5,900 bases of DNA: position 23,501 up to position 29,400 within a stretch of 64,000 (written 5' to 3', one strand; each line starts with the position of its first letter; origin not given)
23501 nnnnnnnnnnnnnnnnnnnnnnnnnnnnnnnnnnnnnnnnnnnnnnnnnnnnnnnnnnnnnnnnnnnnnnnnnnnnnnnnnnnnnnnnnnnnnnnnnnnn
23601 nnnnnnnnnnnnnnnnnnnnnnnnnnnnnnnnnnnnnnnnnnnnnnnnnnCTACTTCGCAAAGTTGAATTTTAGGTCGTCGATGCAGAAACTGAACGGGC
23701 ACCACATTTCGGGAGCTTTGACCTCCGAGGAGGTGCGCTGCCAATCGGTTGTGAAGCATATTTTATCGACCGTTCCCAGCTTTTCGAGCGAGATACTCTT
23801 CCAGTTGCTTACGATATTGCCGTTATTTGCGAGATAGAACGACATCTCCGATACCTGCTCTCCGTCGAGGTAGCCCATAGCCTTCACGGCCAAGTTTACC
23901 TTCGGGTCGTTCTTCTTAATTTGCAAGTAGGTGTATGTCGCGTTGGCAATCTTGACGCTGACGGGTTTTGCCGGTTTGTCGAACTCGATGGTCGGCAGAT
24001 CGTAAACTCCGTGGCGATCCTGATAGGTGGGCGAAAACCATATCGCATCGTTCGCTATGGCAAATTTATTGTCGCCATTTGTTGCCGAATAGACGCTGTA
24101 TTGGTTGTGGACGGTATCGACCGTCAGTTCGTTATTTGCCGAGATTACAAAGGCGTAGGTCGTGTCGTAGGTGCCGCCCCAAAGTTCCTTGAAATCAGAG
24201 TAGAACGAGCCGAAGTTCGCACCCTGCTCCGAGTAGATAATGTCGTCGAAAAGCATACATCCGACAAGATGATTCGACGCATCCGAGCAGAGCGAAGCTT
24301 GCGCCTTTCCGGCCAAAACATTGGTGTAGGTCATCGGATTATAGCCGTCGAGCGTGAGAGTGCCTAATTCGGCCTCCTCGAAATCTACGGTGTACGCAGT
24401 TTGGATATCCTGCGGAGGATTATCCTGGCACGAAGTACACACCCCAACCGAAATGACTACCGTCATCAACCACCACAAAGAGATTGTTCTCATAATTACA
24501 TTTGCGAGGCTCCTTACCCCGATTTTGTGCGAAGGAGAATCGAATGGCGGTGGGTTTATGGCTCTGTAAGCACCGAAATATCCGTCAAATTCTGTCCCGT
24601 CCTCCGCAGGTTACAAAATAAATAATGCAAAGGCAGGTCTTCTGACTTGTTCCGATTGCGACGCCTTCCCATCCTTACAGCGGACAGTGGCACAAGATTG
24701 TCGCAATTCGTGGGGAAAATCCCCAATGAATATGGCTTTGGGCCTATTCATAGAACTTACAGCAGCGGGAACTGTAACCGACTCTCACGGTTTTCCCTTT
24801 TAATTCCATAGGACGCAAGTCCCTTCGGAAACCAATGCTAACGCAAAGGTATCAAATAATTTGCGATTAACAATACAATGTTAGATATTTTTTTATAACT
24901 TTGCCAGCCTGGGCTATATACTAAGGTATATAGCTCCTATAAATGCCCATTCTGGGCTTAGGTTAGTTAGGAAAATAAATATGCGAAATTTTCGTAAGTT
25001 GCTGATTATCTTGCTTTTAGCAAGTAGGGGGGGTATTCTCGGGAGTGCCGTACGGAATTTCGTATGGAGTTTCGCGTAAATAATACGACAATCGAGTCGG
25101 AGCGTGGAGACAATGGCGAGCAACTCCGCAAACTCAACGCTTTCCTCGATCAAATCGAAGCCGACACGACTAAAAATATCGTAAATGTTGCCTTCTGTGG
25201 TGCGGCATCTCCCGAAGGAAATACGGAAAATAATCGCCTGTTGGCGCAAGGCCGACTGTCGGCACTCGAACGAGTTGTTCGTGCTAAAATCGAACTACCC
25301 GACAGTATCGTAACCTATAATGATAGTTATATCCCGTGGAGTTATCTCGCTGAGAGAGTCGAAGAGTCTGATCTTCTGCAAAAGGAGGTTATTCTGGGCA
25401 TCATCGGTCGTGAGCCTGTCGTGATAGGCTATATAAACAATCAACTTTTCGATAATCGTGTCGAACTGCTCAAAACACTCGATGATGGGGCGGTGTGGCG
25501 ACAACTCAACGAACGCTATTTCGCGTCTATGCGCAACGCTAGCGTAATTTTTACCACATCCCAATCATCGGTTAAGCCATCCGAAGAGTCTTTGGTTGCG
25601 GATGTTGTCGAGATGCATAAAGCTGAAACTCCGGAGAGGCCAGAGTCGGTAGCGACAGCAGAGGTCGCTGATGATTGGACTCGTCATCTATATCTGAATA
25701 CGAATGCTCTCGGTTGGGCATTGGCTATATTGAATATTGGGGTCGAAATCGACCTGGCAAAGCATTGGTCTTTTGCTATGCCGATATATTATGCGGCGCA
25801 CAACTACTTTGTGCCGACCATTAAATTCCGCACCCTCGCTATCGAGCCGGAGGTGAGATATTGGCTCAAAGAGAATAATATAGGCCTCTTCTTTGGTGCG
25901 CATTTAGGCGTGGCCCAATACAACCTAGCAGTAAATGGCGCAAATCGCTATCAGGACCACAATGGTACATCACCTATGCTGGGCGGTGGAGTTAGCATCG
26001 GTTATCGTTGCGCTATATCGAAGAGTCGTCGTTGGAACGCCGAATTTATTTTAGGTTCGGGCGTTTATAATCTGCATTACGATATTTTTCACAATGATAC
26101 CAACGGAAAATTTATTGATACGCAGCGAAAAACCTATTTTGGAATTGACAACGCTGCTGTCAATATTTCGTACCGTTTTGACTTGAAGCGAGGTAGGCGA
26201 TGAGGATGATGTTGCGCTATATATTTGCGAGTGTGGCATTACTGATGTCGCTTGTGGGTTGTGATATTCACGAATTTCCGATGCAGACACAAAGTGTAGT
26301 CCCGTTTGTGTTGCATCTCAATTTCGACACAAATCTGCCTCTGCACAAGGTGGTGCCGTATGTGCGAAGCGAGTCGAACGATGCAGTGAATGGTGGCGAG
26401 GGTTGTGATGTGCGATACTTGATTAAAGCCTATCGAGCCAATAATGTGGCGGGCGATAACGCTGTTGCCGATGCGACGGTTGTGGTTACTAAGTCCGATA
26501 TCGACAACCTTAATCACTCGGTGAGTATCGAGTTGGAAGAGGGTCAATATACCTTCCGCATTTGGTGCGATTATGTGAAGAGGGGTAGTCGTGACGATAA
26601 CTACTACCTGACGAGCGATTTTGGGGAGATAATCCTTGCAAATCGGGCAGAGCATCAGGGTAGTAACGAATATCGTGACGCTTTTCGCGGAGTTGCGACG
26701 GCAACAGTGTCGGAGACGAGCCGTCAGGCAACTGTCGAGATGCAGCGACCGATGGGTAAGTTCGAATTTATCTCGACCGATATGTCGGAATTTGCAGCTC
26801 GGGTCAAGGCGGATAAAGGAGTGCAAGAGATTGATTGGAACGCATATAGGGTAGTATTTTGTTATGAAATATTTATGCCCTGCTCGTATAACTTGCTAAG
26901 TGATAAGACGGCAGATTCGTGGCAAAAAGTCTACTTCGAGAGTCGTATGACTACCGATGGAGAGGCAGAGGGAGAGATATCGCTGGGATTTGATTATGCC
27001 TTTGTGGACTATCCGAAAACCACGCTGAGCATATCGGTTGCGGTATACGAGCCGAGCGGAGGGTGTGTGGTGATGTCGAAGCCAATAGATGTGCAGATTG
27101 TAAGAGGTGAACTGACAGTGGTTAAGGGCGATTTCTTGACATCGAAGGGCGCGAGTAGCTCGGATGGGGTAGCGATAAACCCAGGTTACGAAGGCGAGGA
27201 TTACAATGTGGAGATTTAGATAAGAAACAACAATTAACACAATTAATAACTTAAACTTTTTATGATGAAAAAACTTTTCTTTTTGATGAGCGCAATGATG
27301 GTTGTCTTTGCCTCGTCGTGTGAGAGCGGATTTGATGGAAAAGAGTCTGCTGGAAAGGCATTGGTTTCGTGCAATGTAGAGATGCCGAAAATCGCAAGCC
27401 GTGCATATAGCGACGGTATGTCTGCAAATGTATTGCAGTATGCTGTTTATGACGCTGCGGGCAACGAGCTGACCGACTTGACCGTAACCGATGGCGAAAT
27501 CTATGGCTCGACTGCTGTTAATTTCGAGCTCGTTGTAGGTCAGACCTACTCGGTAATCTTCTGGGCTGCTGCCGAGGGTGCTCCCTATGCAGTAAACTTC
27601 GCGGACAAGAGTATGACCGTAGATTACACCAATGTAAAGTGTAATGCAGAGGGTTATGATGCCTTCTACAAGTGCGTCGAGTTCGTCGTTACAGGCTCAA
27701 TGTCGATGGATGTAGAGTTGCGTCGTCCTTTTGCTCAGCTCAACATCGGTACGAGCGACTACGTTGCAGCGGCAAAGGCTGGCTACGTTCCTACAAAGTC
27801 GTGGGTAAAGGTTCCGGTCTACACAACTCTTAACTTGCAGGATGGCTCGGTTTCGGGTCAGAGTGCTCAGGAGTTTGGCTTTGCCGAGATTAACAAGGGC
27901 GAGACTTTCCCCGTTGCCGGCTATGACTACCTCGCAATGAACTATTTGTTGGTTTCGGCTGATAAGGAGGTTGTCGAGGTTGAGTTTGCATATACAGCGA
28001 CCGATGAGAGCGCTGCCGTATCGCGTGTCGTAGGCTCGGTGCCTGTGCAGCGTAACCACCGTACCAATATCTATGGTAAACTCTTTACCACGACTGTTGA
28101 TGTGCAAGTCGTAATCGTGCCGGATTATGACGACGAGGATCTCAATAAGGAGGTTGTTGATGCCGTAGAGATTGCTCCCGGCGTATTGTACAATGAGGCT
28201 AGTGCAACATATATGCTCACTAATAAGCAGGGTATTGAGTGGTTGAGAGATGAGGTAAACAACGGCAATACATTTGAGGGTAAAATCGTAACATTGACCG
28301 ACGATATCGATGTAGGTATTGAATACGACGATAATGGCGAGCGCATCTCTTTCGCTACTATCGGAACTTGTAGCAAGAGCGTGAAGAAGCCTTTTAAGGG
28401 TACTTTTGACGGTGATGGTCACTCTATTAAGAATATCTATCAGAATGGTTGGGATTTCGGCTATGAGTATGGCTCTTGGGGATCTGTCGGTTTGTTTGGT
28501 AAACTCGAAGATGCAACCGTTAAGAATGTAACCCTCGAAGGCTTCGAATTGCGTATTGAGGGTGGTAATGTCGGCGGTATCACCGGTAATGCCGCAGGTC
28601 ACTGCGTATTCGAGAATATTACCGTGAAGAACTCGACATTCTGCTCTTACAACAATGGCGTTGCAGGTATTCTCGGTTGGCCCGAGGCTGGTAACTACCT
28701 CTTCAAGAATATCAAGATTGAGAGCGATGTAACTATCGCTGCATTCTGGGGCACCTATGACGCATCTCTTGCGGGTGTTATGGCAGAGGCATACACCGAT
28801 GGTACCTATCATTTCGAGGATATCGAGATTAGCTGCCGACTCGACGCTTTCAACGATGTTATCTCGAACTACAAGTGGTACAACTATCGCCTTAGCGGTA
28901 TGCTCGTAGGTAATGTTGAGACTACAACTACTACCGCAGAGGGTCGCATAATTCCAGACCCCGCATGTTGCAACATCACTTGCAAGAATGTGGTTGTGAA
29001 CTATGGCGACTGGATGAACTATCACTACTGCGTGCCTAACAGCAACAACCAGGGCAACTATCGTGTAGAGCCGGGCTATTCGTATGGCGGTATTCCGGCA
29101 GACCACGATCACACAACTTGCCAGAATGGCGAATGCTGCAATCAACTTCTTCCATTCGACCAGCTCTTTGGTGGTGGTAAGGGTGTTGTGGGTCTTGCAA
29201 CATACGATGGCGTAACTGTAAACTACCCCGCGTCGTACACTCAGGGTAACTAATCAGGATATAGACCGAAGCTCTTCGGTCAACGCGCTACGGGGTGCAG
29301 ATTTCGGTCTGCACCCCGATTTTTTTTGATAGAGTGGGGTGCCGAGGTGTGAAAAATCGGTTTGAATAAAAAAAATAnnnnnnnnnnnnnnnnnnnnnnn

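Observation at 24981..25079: G7 homopolymer frameshift switches off the first gene of a fimbrial operon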

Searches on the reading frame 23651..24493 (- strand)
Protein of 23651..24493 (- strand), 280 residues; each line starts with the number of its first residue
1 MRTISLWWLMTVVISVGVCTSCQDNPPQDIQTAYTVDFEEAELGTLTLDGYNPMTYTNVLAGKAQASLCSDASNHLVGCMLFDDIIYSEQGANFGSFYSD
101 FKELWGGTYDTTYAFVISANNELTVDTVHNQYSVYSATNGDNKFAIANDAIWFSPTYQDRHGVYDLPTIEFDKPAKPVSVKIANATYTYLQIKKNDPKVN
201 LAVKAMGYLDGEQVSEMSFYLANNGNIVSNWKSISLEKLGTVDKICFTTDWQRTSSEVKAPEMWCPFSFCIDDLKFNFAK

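Call 5: search_protein_families(library=pfam, proteins=[window:23651-24493:-], max_evalue=0.01)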
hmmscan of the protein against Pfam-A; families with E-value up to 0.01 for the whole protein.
window:23651-24493:- (280 aa): 1 family
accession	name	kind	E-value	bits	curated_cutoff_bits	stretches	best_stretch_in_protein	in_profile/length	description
PF14717.12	DUF4465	-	1.3e-13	52.1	25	1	109-274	3-176/176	Domain of unknown function (DUF4465)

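Call 6: search_protein_families(library=ncbifam, proteins=[window:23651-24493:-], max_evalue=0.01)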
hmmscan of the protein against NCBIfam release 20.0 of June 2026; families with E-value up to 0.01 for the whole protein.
window:23651-24493:- (280 aa): 0 families

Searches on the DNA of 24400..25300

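Call 52: search_rna_families(source=window, start=24400, end=25300, threshold=evalue, max_evalue=1)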
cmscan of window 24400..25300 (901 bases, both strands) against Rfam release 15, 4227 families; matches with E-value up to 1: 1.
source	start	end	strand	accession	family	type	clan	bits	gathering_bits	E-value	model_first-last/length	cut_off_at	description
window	24615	24851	-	RF00174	Cobalamin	Cis-reg; riboswitch;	CL00101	82.3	31.5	1.4e-20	1-189/189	no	Cobalamin riboswitch aptamer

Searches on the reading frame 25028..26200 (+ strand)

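Call 5: search_protein_families(library=pfam, proteins=[window:25028-26200:+], max_evalue=0.01)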
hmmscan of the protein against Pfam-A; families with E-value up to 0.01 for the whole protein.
window:25028-26200:+ (391 aa): 1 family
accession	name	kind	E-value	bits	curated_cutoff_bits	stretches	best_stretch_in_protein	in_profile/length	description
PF12099.14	DUF3575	-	1.2e-35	122.8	21.1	1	220-384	17-177/177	Protein of unknown function (DUF3575)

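Call 6: search_protein_families(library=ncbifam, proteins=[window:25028-26200:+], max_evalue=0.01)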
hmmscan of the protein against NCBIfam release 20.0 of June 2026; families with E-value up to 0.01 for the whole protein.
window:25028-26200:+ (391 aa): 0 families

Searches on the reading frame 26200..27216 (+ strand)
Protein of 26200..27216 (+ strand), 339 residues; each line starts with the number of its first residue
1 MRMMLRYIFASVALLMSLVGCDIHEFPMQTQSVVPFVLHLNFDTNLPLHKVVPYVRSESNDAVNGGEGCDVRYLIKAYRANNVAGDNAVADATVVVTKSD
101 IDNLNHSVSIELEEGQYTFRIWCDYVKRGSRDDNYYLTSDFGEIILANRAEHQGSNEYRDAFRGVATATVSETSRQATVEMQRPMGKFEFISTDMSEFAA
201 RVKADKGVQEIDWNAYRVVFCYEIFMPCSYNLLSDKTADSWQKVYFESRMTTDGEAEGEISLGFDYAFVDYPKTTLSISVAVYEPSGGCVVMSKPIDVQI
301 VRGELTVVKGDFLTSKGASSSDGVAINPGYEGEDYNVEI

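Call 5: search_protein_families(library=pfam, proteins=[window:26200-27216:+], max_evalue=0.01)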
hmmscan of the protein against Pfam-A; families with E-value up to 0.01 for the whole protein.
window:26200-27216:+ (339 aa): 1 family
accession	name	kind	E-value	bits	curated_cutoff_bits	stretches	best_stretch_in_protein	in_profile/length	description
PF20200.4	DUF6562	-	4.4e-70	237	25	1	37-339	3-303/304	Family of unknown function (DUF6562)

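Call 6: search_protein_families(library=ncbifam, proteins=[window:26200-27216:+], max_evalue=0.01)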
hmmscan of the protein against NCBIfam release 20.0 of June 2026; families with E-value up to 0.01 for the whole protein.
window:26200-27216:+ (339 aa): 0 families

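Call 39: search_solved_structures(query=window:26200-27216:+, max_evalue=1)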
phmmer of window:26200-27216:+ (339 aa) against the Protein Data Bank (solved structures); distinct sequences matched with E-value up to 1: 0.

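Call 49: find_homologous_proteins(query=window:26200-27216:+)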
Query window:26200-27216:+ (339 aa): 131 proteins with E <= 0.001 among 1658 candidates; the best 120 are listed.
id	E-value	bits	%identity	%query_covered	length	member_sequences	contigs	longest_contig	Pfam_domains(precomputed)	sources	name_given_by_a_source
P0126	2.2e-226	768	100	100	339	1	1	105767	PF20200.5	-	-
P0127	1.7e-173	595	79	99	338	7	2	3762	PF20200.5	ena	-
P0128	2.8e-112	393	56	100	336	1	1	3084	PF20200.5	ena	-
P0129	3.1e-101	357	49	100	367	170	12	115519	PF20200.5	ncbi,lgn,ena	-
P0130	9.2e-101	356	50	98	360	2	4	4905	PF20200.5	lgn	-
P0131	2.4e-99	351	49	100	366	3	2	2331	PF20200.5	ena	-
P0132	5.6e-99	350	48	100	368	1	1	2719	PF20200.5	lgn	-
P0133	7.3e-99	349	49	100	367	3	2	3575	PF20200.5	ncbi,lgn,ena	-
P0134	1.8e-98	348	49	100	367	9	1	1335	PF20200.5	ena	-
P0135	3.8e-98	347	48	100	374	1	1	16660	PF20200.5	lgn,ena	-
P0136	1.7e-97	345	47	100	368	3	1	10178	PF20200.5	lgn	-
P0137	2.0e-97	345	48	100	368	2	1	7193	PF20200.5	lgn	-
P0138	2.6e-97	344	48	100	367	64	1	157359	PF20200.5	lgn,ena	-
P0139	2.8e-97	344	48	95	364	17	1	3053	PF20200.5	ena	-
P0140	5.5e-97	343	48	100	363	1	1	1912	PF20200.5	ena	-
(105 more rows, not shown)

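Call 62: predict_structure(alignment_id=A2)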
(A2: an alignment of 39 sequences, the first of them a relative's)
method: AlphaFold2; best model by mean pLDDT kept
length: 339 residues; sequences in the alignment: 39
mean_pLDDT: 82.2   pTM: 0.75
mean pLDDT of the five models: 82.2, 82.0, 81.1, 81.2, 80.1
residues with pLDDT >= 90: 186; 70-90: 86; 50-70: 24; < 50: 43
segments of 3 or more residues with pLDDT < 50: 49-66, 317-339
pLDDT, mean of each block of 10 residues (from residue 1): 85 82 57 92 70 35 52 94 65 92 91 94 93 93 93 89 96 96 94 90 89 92 95 93 93 79 94 91 91 88 88 64 39 38
secondary structure, 60 per line:
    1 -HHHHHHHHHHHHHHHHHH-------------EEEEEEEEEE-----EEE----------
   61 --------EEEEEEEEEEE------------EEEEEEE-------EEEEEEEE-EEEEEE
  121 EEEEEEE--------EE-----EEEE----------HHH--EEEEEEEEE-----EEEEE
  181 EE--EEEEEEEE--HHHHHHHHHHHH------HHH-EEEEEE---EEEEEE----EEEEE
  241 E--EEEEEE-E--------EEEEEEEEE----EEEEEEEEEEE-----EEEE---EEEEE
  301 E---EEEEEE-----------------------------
elements in order: H2-19 E33-42 E48-50 E69-79 E92-98 E106-113 E115-127 E143-146 E162-170 E176-182 E185-192 H195-206 E217-222 E226-231 E236-241 E244-249 E260-268 E273-283 E289-292 E296-301 E305-310

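Call 65: fold_search(model_id=the predicted structure, library=pdb)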
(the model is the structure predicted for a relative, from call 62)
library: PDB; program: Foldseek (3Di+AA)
matches with E <= 10: 1074; with E <= 0.001: 31
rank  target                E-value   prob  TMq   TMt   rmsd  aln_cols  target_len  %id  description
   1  4qdg_B                4.5e-10  1.00  0.45  0.49   6.7       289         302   11  Crystal structure of a putative adhesin (BT2657) from Bacteroides thetaiotaomicron VPI-5482 at 2.20 A resolution (PSI  (released 2014-06-11)
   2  4qdg_A                6.3e-10  1.00  0.44  0.48   6.9       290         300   11  Crystal structure of a putative adhesin (BT2657) from Bacteroides thetaiotaomicron VPI-5482 at 2.20 A resolution (PSI  (released 2014-06-11)
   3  3gf8                  1.7e-09  1.00  0.43  0.49   6.2       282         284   13  Crystal structure of putative polysaccharide binding proteins (DUF1812) (NP_809975.1) from BACTEROIDES THETAIOTAOMICRON  (released 2009-03-24)
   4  3pay_B                4.0e-09  1.00  0.41  0.44   7.2       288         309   10  Crystal structure of a putative adhesin (BACOVA_04077) from Bacteroides ovatus at 2.50 A resolution (released 2010-11-10)
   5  3pay_D                9.1e-09  1.00  0.41  0.44   7.1       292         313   11  Crystal structure of a putative adhesin (BACOVA_04077) from Bacteroides ovatus at 2.50 A resolution (released 2010-11-10)
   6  3pay_C                1.2e-08  1.00  0.41  0.44   7.3       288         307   11  Crystal structure of a putative adhesin (BACOVA_04077) from Bacteroides ovatus at 2.50 A resolution (released 2010-11-10)
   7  5nfi                  4.4e-08  1.00  0.37  0.42   6.8       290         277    9  The fimbrial anchor protein Mfa2 from Porphyromonas gingivalis (released 2018-02-07)
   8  3pay_A                4.7e-08  1.00  0.38  0.42   7.6       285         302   11  Crystal structure of a putative adhesin (BACOVA_04077) from Bacteroides ovatus at 2.50 A resolution (released 2010-11-10)
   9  3ufi                  8.5e-08  1.00  0.45  0.53   8.8       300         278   14  Crystal structure of a putative cell adhesion protein (BACOVA_04980) from Bacteroides ovatus ATCC 8483 at 2.18 A resolut (released 2011-12-14)
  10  5cag                  1.3e-07  1.00  0.43  0.49   8.5       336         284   10  Crystal structure of a putative adhesin (BACOVA_02677) from Bacteroides ovatus ATCC 8483 at 3.00 A resolution (PSI Commu (released 2015-10-14)
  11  3up6_B                2.3e-07  1.00  0.36  0.37  10.3       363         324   10  Crystal structure of a putative cell adhesion protein (BACOVA_04078) from Bacteroides ovatus ATCC 8483 at 2.80 A resol (released 2011-12-21)
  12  4h40_B                2.4e-07  1.00  0.36  0.39  13.1       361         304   11  Crystal structure of a putative cell adhesion protein (BF2867) from Bacteroides fragilis NCTC 9343 at 2.57 A resolutio (released 2012-10-03)
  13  4rdb                  2.7e-07  1.00  0.45  0.50   7.0       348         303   10  Crystal structure of an immunoreactive 32 kDa antigen PG49 (PG_0181) from Porphyromonas gingivalis W83 at 1.45 A resolut (released 2014-12-03)
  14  4h40_A                3.5e-07  1.00  0.33  0.36  13.9       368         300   10  Crystal structure of a putative cell adhesion protein (BF2867) from Bacteroides fragilis NCTC 9343 at 2.57 A resolutio (released 2012-10-03)
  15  3up6_A                4.1e-07  1.00  0.35  0.36  10.0       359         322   10  Crystal structure of a putative cell adhesion protein (BACOVA_04078) from Bacteroides ovatus ATCC 8483 at 2.80 A resol (released 2011-12-21)
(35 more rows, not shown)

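Call 75: list_cluster_members(proteins=[P0127, P0126])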
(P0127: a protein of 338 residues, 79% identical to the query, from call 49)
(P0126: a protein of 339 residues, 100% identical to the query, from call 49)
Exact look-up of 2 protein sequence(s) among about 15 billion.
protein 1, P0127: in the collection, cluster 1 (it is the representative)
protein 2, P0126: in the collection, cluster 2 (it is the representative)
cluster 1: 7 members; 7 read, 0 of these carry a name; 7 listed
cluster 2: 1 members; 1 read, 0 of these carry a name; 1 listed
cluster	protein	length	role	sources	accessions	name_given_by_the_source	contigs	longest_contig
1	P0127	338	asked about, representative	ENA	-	-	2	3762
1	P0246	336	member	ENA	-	-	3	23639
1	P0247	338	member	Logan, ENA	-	-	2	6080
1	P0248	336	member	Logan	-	-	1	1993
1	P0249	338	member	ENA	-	-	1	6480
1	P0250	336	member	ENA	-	-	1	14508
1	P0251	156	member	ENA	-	-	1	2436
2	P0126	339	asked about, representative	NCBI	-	-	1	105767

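Call 76: find_encoding_contigs(protein=P0127, flank=2500, max_places=10)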
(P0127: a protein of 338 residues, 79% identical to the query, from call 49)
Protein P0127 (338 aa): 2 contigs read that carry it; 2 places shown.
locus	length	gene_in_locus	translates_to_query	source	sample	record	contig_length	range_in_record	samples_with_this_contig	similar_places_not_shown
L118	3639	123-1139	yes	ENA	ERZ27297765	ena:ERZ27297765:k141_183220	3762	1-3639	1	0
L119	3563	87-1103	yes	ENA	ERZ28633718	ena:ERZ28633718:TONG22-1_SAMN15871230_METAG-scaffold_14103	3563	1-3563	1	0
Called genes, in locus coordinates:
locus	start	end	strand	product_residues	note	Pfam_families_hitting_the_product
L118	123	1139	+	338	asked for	PF20200:DUF6562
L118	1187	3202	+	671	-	PF20200:DUF6562 (faint)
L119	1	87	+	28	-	?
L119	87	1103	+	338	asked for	PF20200:DUF6562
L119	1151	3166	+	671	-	PF20200:DUF6562 (faint)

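Call 77: find_encoding_contigs(protein=P0246, flank=2500, max_places=10)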
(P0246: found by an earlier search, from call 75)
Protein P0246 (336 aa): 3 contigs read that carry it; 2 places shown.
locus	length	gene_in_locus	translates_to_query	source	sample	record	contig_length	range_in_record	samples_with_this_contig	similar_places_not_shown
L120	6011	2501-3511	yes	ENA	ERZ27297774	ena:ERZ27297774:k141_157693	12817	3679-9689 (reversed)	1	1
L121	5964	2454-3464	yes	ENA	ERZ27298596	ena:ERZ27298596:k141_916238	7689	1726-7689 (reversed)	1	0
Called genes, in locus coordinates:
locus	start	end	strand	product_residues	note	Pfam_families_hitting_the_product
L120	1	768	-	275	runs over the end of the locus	PF14717:DUF4465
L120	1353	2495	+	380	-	PF12099:DUF3575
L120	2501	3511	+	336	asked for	PF20200:DUF6562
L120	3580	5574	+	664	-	PF20200:DUF6562 (faint)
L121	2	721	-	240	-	?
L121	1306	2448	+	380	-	PF12099:DUF3575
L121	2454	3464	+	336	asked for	PF20200:DUF6562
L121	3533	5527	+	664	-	PF20200:DUF6562 (faint)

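Call 78: find_encoding_contigs(protein=P0248, flank=2500, max_places=10)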
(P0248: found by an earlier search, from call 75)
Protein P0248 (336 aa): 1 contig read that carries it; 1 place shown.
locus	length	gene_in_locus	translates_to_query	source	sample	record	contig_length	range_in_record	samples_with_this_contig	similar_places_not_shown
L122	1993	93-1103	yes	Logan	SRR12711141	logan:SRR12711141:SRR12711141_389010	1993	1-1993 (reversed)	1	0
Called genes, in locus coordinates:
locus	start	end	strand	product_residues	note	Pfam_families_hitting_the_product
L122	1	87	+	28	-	?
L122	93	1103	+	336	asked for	PF20200:DUF6562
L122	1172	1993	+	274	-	?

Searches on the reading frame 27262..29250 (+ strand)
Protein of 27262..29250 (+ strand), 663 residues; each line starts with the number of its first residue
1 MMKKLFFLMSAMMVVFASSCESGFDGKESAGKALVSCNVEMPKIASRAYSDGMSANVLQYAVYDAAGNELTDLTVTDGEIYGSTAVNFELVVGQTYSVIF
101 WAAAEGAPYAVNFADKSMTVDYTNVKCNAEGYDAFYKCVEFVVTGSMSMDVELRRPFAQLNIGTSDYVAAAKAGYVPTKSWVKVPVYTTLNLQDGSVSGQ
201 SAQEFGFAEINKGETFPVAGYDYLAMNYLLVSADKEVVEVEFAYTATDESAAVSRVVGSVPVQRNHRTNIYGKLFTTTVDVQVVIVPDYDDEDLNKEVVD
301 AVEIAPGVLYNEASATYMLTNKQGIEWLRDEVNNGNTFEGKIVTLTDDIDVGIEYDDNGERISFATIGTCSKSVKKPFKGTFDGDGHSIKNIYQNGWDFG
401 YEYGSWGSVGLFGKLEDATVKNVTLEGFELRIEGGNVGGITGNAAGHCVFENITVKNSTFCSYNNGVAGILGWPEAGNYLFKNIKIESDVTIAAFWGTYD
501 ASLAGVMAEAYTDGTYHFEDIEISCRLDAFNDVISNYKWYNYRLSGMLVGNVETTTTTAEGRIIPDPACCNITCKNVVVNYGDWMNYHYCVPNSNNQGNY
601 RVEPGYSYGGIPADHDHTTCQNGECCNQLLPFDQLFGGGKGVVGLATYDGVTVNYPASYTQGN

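Call 5: search_protein_families(library=pfam, proteins=[window:27262-29250:+], max_evalue=0.01)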
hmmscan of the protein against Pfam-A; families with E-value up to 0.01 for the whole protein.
window:27262-29250:+ (663 aa): 1 family
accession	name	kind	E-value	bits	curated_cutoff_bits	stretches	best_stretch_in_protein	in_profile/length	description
PF20200.4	DUF6562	-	2.6e-09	37.4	25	1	145-292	146-298/304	Family of unknown function (DUF6562)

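Call 6: search_protein_families(library=ncbifam, proteins=[window:27262-29250:+], max_evalue=0.01)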
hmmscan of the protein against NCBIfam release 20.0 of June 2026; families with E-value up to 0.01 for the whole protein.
window:27262-29250:+ (663 aa): 1 family
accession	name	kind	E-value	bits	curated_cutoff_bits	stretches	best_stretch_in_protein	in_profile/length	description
TIGR04362.1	choice_anch_C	subfamily_domain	0.0046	17.2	120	0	62-124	45-102/157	choice-of-anchor C family protein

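Call 40: search_solved_structures(query=window:27262-29250:+, max_evalue=1)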
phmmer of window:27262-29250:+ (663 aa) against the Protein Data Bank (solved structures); distinct sequences matched with E-value up to 1: 0.
